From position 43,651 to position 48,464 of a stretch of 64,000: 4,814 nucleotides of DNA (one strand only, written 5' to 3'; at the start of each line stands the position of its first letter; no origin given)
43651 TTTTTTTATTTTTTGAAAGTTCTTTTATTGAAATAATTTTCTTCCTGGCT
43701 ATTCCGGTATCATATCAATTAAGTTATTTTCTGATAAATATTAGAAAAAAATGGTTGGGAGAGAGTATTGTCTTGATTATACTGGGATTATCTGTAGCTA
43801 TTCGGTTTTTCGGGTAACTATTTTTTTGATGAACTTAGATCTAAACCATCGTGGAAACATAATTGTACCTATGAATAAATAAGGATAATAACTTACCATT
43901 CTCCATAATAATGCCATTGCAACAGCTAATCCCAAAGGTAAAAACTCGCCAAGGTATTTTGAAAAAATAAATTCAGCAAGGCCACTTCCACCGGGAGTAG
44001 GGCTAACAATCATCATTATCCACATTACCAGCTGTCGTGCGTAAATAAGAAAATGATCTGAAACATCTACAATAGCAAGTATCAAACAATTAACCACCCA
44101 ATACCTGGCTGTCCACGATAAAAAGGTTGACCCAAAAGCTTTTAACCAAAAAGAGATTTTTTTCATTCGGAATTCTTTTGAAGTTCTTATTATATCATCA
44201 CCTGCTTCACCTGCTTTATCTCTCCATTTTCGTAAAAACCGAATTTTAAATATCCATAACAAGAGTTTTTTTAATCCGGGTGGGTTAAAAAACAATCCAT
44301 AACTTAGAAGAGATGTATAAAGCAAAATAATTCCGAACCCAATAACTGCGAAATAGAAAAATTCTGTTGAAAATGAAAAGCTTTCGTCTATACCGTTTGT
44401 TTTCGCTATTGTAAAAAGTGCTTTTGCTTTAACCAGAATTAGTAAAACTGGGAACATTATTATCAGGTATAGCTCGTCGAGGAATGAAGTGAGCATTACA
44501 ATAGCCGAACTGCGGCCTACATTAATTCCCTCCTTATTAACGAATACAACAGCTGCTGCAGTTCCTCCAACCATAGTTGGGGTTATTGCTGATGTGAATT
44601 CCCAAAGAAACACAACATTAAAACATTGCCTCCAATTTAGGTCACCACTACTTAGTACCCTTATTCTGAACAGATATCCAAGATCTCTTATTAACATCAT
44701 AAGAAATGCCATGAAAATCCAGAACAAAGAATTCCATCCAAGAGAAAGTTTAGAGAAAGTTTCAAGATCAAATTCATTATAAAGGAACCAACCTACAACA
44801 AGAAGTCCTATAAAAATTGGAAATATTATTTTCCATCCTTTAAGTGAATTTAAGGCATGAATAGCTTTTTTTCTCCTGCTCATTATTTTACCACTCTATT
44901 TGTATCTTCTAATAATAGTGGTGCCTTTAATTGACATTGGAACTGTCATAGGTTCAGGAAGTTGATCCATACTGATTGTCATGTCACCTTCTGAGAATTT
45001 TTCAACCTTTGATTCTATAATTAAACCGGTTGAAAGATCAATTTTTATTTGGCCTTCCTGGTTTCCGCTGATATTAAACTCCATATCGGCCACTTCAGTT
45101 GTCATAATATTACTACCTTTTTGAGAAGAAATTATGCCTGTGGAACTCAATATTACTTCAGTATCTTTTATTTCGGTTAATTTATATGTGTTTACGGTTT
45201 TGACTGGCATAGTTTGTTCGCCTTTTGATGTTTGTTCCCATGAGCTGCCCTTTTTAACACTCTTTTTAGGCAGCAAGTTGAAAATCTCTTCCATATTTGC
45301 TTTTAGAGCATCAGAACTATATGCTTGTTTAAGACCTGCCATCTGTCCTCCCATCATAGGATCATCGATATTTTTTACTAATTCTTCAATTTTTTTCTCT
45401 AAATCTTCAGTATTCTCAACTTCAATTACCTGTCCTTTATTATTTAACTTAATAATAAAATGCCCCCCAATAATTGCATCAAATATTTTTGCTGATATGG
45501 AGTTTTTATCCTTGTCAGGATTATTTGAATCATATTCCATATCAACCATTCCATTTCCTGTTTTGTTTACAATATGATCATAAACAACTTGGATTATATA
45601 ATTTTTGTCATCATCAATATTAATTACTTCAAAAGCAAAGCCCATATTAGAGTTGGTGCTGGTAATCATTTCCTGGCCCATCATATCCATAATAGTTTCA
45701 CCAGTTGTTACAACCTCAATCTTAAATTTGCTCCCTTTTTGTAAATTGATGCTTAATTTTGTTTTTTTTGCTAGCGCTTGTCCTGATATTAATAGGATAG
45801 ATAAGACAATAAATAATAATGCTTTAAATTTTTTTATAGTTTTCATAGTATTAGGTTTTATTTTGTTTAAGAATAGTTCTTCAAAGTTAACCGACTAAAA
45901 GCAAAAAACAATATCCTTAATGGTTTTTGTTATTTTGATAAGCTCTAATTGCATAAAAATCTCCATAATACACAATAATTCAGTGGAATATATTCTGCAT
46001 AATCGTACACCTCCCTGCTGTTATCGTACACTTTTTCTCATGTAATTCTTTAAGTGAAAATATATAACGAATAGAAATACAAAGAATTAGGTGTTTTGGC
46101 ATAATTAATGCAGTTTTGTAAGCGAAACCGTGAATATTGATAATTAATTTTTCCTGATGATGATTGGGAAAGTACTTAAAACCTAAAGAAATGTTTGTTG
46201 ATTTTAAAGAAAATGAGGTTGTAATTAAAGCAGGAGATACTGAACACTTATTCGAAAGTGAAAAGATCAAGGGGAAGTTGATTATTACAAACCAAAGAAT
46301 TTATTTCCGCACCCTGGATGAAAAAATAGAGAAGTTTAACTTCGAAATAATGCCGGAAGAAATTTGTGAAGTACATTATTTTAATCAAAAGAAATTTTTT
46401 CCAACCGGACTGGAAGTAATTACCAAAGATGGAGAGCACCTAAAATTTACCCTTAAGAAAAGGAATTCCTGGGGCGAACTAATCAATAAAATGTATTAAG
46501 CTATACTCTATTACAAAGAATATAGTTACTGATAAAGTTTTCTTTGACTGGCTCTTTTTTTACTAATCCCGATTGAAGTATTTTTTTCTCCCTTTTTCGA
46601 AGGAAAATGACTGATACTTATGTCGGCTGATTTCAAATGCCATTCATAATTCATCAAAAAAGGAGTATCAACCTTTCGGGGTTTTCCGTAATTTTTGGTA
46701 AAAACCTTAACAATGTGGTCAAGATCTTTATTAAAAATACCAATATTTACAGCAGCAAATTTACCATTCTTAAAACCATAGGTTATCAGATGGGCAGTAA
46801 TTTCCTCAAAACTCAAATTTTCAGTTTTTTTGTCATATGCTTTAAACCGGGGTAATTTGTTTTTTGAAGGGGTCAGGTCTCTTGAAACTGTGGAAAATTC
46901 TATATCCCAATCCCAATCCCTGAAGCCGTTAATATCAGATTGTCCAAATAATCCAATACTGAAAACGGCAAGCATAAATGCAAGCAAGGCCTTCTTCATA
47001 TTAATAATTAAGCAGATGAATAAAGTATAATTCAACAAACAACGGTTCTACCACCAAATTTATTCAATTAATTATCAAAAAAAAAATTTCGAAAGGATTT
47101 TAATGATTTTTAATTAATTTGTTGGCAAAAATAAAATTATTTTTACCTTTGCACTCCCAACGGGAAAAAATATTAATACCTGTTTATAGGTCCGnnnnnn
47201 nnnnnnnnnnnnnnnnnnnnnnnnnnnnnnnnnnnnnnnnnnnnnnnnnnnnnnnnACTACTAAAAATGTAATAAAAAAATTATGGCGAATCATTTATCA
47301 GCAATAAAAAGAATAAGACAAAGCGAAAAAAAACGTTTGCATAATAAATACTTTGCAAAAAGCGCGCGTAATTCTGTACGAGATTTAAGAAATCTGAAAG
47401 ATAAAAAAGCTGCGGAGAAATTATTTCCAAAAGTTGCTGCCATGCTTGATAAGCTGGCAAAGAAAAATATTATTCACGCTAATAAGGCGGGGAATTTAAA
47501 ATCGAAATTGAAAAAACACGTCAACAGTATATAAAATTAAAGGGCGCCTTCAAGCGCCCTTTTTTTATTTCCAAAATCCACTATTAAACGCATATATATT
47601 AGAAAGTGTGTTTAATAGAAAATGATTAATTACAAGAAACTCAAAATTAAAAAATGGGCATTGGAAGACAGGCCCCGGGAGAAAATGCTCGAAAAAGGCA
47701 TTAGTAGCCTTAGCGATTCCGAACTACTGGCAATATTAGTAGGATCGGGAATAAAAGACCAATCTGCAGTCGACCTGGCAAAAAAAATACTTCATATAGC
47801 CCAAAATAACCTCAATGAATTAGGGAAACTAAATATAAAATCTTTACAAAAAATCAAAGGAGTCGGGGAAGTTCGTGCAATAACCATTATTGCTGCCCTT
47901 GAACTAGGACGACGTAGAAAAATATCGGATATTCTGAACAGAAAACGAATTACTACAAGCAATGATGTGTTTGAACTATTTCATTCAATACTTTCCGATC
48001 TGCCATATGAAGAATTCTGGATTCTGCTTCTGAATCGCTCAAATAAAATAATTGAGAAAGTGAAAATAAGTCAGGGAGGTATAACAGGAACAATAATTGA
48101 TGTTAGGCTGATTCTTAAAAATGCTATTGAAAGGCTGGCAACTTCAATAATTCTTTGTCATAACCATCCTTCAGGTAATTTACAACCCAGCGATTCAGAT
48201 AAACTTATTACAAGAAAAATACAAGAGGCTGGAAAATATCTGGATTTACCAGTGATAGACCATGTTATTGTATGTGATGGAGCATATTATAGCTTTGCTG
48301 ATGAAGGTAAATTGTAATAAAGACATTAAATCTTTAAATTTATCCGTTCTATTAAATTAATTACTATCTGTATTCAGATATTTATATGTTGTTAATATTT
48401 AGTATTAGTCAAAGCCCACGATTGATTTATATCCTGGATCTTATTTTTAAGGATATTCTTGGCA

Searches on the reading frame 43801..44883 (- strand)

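Call 61: search_protein_families(library=pfam, proteins=[window:43801-44883:-], max_evalue=0.000001)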
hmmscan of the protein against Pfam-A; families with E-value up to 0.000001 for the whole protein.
window:43801-44883:- (361 aa): 1 family
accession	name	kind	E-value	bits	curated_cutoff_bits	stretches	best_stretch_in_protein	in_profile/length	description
PF03706.18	LPG_synthase_TM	-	1.1e-30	107.6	33.4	1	20-339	2-302/302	Lysylphosphatidylglycerol synthase TM region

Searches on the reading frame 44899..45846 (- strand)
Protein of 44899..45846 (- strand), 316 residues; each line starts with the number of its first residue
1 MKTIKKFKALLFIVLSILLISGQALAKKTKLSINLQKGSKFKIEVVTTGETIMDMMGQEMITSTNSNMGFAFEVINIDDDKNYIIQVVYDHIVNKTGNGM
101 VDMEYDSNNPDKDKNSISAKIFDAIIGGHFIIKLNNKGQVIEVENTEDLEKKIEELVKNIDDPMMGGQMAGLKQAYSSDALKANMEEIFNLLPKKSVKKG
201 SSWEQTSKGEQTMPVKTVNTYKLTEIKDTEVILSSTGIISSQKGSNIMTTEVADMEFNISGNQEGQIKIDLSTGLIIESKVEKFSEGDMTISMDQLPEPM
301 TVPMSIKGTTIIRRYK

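Call 61: search_protein_families(library=pfam, proteins=[window:44899-45846:-], max_evalue=0.000001)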
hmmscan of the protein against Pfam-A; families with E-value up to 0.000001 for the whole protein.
window:44899-45846:- (316 aa): 1 family
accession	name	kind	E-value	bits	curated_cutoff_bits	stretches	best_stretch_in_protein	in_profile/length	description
PF19777.4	DUF6263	-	3e-43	148.2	26.7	1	80-276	1-196/196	Family of unknown function (DUF6263)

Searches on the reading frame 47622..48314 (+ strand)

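Call 61: search_protein_families(library=pfam, proteins=[window:47622-48314:+], max_evalue=0.000001)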
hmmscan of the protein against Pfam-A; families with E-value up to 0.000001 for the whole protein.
window:47622-48314:+ (231 aa): 2 families
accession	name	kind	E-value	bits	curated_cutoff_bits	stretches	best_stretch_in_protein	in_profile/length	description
PF04002.20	RadC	-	7.2e-42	142.6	22.1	1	110-229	1-120/121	RadC-like JAB domain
PF20582.4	UPF0758_N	-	3.6e-28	97.9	27.1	1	9-87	1-77/77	UPF0758 N-terminal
